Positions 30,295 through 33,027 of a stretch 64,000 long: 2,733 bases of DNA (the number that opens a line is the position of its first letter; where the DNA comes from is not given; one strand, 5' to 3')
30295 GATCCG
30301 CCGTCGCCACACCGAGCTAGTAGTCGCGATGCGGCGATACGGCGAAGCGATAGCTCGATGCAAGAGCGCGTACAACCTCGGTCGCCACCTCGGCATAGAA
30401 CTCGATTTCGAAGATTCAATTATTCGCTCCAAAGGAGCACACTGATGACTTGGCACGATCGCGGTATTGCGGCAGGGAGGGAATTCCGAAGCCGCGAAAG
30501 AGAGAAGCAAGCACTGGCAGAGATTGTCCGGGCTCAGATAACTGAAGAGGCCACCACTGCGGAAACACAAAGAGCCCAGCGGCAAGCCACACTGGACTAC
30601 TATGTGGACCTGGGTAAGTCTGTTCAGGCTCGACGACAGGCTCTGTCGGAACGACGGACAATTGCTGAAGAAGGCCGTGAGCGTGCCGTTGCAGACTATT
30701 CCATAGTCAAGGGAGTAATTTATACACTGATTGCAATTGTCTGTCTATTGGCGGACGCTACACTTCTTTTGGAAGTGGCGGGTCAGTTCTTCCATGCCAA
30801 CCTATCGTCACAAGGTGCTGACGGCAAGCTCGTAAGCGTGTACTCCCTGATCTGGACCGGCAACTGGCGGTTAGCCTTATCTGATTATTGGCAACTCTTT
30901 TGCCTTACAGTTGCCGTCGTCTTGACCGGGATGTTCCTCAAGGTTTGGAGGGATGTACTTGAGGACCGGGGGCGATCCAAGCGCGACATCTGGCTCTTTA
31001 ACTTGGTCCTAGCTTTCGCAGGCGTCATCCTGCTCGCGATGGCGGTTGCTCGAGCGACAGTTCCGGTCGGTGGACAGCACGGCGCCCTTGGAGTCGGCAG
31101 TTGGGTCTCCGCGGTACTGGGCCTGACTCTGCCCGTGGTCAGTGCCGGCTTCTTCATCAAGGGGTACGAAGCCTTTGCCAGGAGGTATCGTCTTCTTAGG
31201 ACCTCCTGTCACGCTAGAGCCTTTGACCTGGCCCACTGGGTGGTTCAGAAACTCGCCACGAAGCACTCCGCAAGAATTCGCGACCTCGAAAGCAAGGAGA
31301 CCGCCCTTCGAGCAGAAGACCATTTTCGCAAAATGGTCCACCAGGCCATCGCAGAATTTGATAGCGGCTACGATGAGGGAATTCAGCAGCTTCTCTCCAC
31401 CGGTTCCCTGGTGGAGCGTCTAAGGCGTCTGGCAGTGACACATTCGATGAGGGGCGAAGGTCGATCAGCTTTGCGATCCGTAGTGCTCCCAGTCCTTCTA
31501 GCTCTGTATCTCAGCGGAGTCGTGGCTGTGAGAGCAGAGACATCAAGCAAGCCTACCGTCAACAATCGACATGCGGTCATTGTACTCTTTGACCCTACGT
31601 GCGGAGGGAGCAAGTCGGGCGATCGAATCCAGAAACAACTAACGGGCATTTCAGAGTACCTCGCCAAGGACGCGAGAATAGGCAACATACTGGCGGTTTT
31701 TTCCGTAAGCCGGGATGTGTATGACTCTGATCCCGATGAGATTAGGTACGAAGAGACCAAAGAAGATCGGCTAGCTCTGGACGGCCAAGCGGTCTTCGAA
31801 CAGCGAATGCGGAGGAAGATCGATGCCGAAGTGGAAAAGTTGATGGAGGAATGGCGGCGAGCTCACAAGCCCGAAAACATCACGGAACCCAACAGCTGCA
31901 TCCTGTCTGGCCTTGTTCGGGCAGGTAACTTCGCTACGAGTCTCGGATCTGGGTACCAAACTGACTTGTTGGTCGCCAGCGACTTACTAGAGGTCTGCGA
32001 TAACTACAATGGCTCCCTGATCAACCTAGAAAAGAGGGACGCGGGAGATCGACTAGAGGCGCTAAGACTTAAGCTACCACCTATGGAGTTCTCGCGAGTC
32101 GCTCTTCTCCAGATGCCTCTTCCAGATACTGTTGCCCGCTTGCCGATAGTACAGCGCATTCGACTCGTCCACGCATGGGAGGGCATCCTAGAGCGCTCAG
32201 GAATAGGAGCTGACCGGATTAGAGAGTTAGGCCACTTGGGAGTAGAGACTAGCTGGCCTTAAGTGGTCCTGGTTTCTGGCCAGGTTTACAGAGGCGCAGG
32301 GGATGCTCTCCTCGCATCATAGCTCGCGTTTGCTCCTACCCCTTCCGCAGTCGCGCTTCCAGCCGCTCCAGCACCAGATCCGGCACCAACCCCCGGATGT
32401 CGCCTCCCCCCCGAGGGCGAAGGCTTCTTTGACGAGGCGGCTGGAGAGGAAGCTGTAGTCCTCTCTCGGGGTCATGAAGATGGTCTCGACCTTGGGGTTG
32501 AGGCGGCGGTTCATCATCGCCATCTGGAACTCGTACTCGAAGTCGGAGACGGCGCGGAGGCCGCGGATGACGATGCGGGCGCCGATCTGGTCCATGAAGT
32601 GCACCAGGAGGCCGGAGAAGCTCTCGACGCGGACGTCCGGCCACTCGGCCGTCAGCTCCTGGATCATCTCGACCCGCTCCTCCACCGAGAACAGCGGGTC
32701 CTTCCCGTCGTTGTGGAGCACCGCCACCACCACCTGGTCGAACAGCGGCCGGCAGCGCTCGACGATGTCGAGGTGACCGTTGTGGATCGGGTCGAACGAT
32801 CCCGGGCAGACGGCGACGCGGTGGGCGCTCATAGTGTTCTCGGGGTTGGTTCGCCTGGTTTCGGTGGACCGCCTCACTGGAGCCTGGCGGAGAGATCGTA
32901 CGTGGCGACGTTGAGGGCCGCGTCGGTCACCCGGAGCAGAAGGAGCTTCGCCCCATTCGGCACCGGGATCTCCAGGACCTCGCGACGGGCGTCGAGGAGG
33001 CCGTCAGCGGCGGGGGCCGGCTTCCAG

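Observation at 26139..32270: Low-GC horizontally acquired block carrying an ISL3 element and a coupled two-gene operon of large coiled-coil membrane proteins (one with a vWA-like C-terminal domain)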

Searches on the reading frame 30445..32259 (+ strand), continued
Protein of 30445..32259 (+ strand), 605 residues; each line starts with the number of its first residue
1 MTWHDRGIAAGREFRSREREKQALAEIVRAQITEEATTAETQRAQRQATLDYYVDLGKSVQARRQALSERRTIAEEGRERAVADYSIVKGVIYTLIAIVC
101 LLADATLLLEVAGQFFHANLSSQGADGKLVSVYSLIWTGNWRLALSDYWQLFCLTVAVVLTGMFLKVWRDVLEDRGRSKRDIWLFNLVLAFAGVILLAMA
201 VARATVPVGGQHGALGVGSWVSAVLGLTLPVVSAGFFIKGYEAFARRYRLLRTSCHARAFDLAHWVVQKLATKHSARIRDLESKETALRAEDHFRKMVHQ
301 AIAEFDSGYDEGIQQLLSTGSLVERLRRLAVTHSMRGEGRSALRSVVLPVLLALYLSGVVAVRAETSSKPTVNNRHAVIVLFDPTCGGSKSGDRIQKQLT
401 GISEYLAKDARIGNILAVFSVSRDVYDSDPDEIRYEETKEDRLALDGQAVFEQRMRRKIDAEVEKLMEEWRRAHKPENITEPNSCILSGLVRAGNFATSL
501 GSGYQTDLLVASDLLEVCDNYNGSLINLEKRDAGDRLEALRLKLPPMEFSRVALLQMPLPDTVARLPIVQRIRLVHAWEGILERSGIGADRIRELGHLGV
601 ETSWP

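Call 89: find_encoding_contigs(protein=P0025, flank=10000, max_places=2)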
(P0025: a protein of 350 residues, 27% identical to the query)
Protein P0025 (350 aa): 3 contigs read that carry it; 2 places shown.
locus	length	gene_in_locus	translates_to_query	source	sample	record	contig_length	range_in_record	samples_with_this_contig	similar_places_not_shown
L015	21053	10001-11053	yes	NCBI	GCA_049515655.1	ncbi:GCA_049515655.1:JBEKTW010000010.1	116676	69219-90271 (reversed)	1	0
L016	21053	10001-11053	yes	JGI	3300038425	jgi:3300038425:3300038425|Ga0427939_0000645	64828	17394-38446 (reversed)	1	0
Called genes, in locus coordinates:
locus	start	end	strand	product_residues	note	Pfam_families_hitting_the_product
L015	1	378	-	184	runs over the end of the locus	PF01814:Hemerythrin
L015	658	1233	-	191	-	PF20046:DUF6448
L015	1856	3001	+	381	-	PF13173:AAA_14, PF13635:DUF4143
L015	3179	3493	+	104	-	PF12441:CopG_antitoxin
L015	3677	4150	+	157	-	PF08327:AHSA1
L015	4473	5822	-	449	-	PF00291:PALP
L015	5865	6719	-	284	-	-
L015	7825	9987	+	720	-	-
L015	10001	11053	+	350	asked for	-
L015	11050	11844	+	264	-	-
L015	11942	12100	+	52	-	PF01527:HTH_Tnp_1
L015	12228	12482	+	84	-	-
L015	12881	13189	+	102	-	PF24393:Pepco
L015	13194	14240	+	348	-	PF00656:Peptidase_C14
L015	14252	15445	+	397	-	PF13414:TPR_11 (weak), PF13431:TPR_17 (weak), PF13414:TPR_11 (weak), PF12895:ANAPC3, PF14559:TPR_19 (weak), PF00515:TPR_1, PF07719:TPR_2, PF13432:TPR_16, +22 more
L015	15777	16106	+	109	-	PF12643:MazG-like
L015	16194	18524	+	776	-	PF12161:HsdM_N, PF02384:N6_Mtase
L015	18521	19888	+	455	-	PF01420:Methylase_S (faint)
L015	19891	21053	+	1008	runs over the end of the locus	PF04313:HSDR_N, PF00270:DEAD (weak), PF04851:ResIII, PF18766:SWI2_SNF2, PF22679:T1R_D3-like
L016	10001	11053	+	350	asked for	-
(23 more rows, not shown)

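Call 90: search_protein_families(library=padloc, proteins=[L015:1856-3001:+, L015:5865-6719:-, L015:7825-9984:+, L015:11050-11841:+, L015:12881-13189:+, L015:13194-14240:+, L015:14252-15445:+, L015:15777-16106:+, L015:16194-18524:+, L015:18521-19888:+], max_evalue=0.001)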
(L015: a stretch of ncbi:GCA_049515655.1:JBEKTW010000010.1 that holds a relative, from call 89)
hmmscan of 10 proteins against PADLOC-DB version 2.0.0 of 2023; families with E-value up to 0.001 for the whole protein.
L015:1856-3001:+ (381 aa): 9 families
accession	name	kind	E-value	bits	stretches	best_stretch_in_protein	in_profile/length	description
PDLC04790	PDC-S01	-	7.9e-102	339.1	2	145-362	177-400/422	-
PDLC04789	PDC-S01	-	3.1e-61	205.5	1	4-341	2-348/375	-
PDLC04787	PDC-S01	-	1.9e-32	110.7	1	5-352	12-379/412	-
PDLC04791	PDC-S01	-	3.4e-31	106.3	1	24-345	24-363/395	-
PDLC04786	PDC-S01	-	2.8e-18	63.9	1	250-352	304-405/439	-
PDLC04788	PDC-S01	-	1.7e-15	54.9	1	146-350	184-399/448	-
PDLC04792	PDC-S01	-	3.6e-15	53.5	1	253-340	306-391/452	-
PDLC04133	mad1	-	0.00014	20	0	202-225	3-26/60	mads_1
PDLC01037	Csx1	-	0.00073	17.2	0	280-354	200-272/320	ARF+Nuclease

L015:5865-6719:- (284 aa): 0 families

L015:7825-9984:+ (720 aa): 0 families

L015:11050-11841:+ (264 aa): 0 families

L015:12881-13189:+ (102 aa): 0 families

L015:13194-14240:+ (348 aa): 1 family
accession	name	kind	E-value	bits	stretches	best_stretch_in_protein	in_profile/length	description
PDLC02987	caspase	-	1.8e-17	61.7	1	8-159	1-130/453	-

L015:14252-15445:+ (397 aa): 3 families
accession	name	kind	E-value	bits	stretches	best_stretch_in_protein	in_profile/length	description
PDLC01172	TPR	-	1.5e-05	22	0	318-370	87-143/448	TPR repeats containing protein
PDLC04781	PDC-M71B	-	0.00015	18.6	0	45-101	124-180/515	-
PDLC01171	TPR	-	0.00037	17.6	0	75-204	145-284/504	TPR repeats containing protein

L015:15777-16106:+ (109 aa): 0 families

L015:16194-18524:+ (776 aa): 25 families
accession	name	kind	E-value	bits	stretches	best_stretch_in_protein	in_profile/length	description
PDLC03029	MTase_I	-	3.9e-255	846.4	1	3-771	3-660/661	Type I methyltransferase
PDLC03022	MTase_I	-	3.5e-38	129.5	1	172-486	164-450/857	Type I methyltransferase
PDLC03031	MTase_I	-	9.6e-36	121.3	1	174-487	165-461/834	Type I methyltransferase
PDLC03027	MTase_I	-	2.8e-33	113.4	1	166-486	130-413/810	Type I methyltransferase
PDLC03019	MTase_I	-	2.2e-26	90.4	1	173-486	149-426/932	Type I methyltransferase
PDLC03026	MTase_I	-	3.3e-26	90.5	1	169-509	118-427/487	Type I methyltransferase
PDLC03035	MTase_I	-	3.7e-25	86.5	1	168-457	149-410/653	Type I methyltransferase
PDLC03021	MTase_I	-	1.4e-23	81.5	1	170-481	142-417/491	Type I methyltransferase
PDLC03038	MTase_I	-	3.9e-23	79.3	1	166-484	143-425/896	Type I methyltransferase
PDLC03033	MTase_I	-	3.8e-21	73.6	1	175-486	183-468/541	Type I methyltransferase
PDLC03039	MTase_I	-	9.4e-20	68.3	1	171-486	146-425/708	Type I methyltransferase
PDLC03032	MTase_I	-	1.6e-18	64.1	1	171-478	137-407/1001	Type I methyltransferase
PDLC03028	MTase_I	-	1.7e-18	64.1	1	89-454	805-1139/1236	Type I methyltransferase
PDLC03240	MTase_II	-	2.5e-18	64.2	1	163-504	153-451/511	Type II methyltransferase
PDLC04134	mad2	-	2.5e-15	54.3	1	169-485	249-490/492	mads_2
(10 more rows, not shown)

L015:18521-19888:+ (455 aa): 84 families (the best 25 are shown)
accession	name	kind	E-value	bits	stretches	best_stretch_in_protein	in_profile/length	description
PDLC03105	Specificity_I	-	3e-92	308.4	1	4-425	3-440/448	Type I specificity subunit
PDLC03072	Specificity_I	-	2.6e-88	295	1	5-427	3-444/448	Type I specificity subunit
PDLC03191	Specificity_I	-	2.2e-80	269.1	2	147-424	156-434/436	Type I specificity subunit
PDLC03090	Specificity_I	-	1.3e-75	253.3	1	6-422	2-433/434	Type I specificity subunit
PDLC03083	Specificity_I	-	3.6e-61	205.2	1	109-424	399-709/717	Type I specificity subunit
PDLC03073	Specificity_I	-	1.2e-58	197.3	2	104-424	111-432/437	Type I specificity subunit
PDLC03174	Specificity_I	-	2.3e-57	192.8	1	7-425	3-440/468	Type I specificity subunit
PDLC03142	Specificity_I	-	6.5e-49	165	2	150-430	184-469/483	Type I specificity subunit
PDLC03145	Specificity_I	-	1.4e-34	117.6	2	7-218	6-218/454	Type I specificity subunit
PDLC03162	Specificity_I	-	1.4e-34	117.6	2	66-254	59-239/431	Type I specificity subunit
PDLC03087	Specificity_I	-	7.4e-32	108.8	2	19-204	217-407/418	Type I specificity subunit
PDLC03074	Specificity_I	-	5e-27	93.2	1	227-386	22-180/408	Type I specificity subunit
PDLC03069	Specificity_I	-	1.7e-26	91.2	2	245-379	16-150/387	Type I specificity subunit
PDLC03147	Specificity_I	-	3e-26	90.2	2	21-238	15-233/431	Type I specificity subunit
PDLC03127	Specificity_I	-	1.9e-22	77.8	2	226-421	7-210/571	Type I specificity subunit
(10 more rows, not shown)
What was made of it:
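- L015 has PDC-S01, CopG, a caspase with TPR, a MazG-like gene and a complete type I restriction-modification system (calls 89, 90).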

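Call 91: search_protein_families(library=padloc, proteins=[L013:3118-4095:+, L013:4183-4413:+, L013:4906-5817:+, L013:5878-6483:+, L013:6763-7788:+, L013:8156-8629:+, L013:8921-11944:-], max_evalue=0.001)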
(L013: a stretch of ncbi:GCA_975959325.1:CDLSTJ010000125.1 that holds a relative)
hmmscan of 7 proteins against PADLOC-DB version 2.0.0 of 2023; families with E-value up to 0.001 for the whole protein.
L013:3118-4095:+ (325 aa): 0 families

L013:4183-4413:+ (76 aa): 0 families

L013:4906-5817:+ (303 aa): 0 families

L013:5878-6483:+ (201 aa): 0 families

L013:6763-7788:+ (341 aa): 0 families

L013:8156-8629:+ (157 aa): 0 families

L013:8921-11944:- (1007 aa): 0 families

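Call 100: search_protein_families(library=phrogs, proteins=[L015:7825-9984:+, L015:10001-11050:+, L015:11050-11841:+], max_evalue=0.01)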
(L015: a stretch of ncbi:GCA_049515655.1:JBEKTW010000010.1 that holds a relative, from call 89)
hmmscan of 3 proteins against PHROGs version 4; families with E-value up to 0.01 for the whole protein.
L015:7825-9984:+ (720 aa): 1 family
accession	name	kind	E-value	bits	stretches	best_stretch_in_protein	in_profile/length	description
phrog_2169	-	moron, auxiliary metabolic gene and host takeover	0.0095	16.8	0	402-468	34-100/103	membrane protein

L015:10001-11050:+ (350 aa): 0 families

L015:11050-11841:+ (264 aa): 0 families

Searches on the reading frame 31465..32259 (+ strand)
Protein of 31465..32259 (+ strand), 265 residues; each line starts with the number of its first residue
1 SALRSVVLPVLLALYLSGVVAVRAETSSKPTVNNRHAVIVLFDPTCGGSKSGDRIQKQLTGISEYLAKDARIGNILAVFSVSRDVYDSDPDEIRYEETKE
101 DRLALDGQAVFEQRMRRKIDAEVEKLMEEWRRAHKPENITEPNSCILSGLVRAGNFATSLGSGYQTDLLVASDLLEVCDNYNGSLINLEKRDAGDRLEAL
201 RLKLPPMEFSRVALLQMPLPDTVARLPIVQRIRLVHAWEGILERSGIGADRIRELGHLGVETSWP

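Call 34: search_protein_families(library=pfam, alignment_id=A3, max_evalue=0.1)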
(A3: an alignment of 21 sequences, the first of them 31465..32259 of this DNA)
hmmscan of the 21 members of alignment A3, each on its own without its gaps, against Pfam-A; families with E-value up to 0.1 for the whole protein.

A. member 1, window:31465-32259:+ (265 aa): 0 families

B. families by the number of members that match (of 21 scanned): 4 families
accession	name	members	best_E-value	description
PF19434.4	OPA1_C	1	0.024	Dynamin-like GTPase OPA1 C-terminal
PF15711.10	ILEI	1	0.028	Interleukin-like EMT inducer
PF15946.10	DUF4754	1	0.084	Domain of unknown function (DUF4754)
PF22737.1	NNH6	1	0.084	NACHT N-terminal Helical domain 6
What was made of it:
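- On vWA domain superfamily (fold level): No Pfam vWA hit for any of 21 family members at E<=0.1 (call 34).
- Closest known: von Willebrand factor A. Different: No vWA profile in Pfam detects any of 21 family members (call 34).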

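Call 46: predict_structure(alignment_id=A3)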
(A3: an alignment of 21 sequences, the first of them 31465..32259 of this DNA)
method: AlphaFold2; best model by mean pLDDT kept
length: 265 residues; sequences in the alignment: 21
mean_pLDDT: 84.4   pTM: 0.79
mean pLDDT of the five models: 84.4, 81.9, 81.9, 80.3, 79.1
residues with pLDDT >= 90: 115; 70-90: 117; 50-70: 21; < 50: 12
segments of 3 or more residues with pLDDT < 50: 23-30, 260-262
pLDDT, mean of each block of 10 residues (from residue 1): 66 69 48 81 94 94 90 93 86 83 84 93 96 92 90 94 94 90 84 80 89 92 82 88 88 72 49
secondary structure, 60 per line:
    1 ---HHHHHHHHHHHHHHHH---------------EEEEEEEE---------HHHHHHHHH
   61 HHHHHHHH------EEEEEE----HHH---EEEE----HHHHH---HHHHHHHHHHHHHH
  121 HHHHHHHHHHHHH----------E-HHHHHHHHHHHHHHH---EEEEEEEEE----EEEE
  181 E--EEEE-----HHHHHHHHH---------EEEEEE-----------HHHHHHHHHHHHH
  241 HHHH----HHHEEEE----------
elements in order: H4-19 E35-42 H52-68 E75-80 E91-94 H99-103 H107-133 H146-160 E164-172 E177-181 E184-187 H193-201 E211-216 H228-244 E252-255
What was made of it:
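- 31567..32229 (+): Component 3 (ORF2 residues ~375-595): an extracytoplasmic vWA-fold domain. Its MIDAS-like residues are D383-x-T385, S484 and D513. E516, N527, E529 and the Cys pair C485/C518 are also conserved. AlphaFold model with pLDDT 84 and pTM 0.79 (call 46).
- On vWA domain superfamily (fold level): The AlphaFold model has pLDDT 84.4 and pTM 0.79, with elements in the order b1-a1-b2-b3-a2-a3-b4-(hairpin)-a4-b5-a5-b6 (call 46).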

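Call 52: search_solved_structures(query=A3, max_evalue=10)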
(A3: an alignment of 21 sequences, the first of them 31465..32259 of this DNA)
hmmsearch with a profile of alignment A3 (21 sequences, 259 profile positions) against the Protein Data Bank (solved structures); distinct sequences matched with E-value up to 10: 4.
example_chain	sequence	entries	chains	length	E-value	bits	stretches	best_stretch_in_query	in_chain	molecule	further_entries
6z35_A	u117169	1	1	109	0.46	12.9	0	49-72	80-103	Maquette 2-1ip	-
5tgw_A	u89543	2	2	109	0.86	12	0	49-72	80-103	PS1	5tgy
8c24_A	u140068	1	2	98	1.5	11.3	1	214-247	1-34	Toxin ParE1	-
7jh6_A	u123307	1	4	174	2.1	10.8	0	49-74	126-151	Two-domain di-Zn(II) and porphyrin-binding protein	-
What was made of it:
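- On vWA domain superfamily (fold level): No PDB sequence hit with the family profile (call 52).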

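Call 100: search_protein_families(library=phrogs, proteins=[window:31465-32259:+], max_evalue=0.01)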
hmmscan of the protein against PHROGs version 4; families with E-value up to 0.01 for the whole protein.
window:31465-32259:+ (265 aa): 0 families

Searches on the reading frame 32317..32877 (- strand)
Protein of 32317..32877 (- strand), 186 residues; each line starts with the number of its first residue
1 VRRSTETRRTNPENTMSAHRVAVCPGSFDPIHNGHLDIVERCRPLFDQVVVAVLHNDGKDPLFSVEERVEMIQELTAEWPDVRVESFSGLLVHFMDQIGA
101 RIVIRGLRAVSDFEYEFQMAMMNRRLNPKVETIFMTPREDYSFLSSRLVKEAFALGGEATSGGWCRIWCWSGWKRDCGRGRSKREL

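Call 76: list_cluster_members(proteins=[P0002, P0018, P0007, P0029, window:32317-32874:-])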
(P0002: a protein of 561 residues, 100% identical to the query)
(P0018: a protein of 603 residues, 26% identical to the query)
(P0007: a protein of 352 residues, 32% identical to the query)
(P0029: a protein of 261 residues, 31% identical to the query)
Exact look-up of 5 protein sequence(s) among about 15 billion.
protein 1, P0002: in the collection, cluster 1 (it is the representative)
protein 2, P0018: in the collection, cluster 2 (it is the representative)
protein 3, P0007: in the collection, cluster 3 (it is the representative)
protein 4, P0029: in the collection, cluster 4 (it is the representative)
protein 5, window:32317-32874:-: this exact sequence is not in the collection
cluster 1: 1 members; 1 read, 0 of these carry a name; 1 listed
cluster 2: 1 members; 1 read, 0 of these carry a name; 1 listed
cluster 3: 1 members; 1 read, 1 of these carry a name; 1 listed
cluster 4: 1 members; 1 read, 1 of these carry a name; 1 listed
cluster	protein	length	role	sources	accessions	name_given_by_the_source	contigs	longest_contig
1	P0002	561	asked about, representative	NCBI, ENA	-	-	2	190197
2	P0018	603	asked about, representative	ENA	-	-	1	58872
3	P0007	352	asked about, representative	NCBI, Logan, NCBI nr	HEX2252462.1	MAG TPA: hypothetical protein VHQ65_04255 [Thermoanaerobaculia bacterium] | hypothetical protein [Thermoanaerobaculia bacterium]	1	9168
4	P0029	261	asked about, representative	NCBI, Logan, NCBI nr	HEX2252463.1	MAG TPA: hypothetical protein VHQ65_04260 [Thermoanaerobaculia bacterium] | hypothetical protein [Thermoanaerobaculia bacterium]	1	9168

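Call 84: search_protein_families(library=pfam, proteins=[window:32317-32877:-], max_evalue=0.01)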
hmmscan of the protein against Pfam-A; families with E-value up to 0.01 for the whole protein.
window:32317-32877:- (186 aa): 2 families
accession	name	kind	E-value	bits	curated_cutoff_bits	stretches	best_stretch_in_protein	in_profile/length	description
PF01467.32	CTP_transf_like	-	4.4e-30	105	21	1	23-151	1-132/133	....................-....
PF08218.17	Citrate_ly_lig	-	0.0048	17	20.9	1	29-92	9-70/182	Citrate lyase ligase C-terminal domain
